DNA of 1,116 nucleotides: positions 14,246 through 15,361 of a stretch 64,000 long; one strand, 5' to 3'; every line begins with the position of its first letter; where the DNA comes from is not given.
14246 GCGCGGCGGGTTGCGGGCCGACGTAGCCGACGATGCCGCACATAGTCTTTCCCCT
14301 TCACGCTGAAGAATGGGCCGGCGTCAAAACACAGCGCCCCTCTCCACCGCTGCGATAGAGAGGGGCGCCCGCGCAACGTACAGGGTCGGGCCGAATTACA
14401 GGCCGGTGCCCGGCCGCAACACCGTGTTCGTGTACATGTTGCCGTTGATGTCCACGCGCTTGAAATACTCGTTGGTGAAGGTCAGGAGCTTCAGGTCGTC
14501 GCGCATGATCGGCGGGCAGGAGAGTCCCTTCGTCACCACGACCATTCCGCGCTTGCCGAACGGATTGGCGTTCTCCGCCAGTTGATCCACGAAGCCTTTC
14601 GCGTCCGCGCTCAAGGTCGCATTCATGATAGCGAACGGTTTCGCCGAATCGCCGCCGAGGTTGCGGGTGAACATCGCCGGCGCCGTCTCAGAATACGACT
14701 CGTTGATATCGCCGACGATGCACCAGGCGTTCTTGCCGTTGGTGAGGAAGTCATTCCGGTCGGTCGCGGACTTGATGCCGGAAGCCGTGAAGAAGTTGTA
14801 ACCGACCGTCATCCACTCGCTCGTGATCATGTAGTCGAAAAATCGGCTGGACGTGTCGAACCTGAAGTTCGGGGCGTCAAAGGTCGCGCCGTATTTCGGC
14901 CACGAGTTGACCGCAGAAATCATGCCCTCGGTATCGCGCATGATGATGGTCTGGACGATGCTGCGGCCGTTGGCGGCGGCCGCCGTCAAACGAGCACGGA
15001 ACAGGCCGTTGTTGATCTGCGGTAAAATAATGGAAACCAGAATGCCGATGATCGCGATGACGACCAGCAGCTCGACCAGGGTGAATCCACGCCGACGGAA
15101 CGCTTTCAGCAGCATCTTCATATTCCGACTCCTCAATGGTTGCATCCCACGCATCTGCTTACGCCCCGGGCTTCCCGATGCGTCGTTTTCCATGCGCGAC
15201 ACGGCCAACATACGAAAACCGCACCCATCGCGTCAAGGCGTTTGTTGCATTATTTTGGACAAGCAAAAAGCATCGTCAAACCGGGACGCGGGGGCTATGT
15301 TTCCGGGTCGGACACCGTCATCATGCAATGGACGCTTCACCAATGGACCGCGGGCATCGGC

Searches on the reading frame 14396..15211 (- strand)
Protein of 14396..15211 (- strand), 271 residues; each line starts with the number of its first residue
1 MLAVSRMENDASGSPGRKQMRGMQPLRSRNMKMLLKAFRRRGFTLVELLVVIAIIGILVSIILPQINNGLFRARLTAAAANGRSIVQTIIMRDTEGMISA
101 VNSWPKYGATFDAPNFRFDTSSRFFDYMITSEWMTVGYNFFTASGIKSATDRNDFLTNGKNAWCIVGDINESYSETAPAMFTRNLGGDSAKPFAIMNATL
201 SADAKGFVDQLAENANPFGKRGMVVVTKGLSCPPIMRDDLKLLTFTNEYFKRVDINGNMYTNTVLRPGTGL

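Call 46: search_protein_families(library=pfam, proteins=[window:14396-15211:-], max_evalue=0.001)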
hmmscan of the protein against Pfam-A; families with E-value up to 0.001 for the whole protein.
window:14396-15211:- (271 aa): 1 family
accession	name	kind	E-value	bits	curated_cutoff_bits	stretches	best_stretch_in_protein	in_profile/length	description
PF07963.17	N_methyl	-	9.8e-09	34.9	21.2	1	39-63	3-27/27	Prokaryotic N-terminal methylation motif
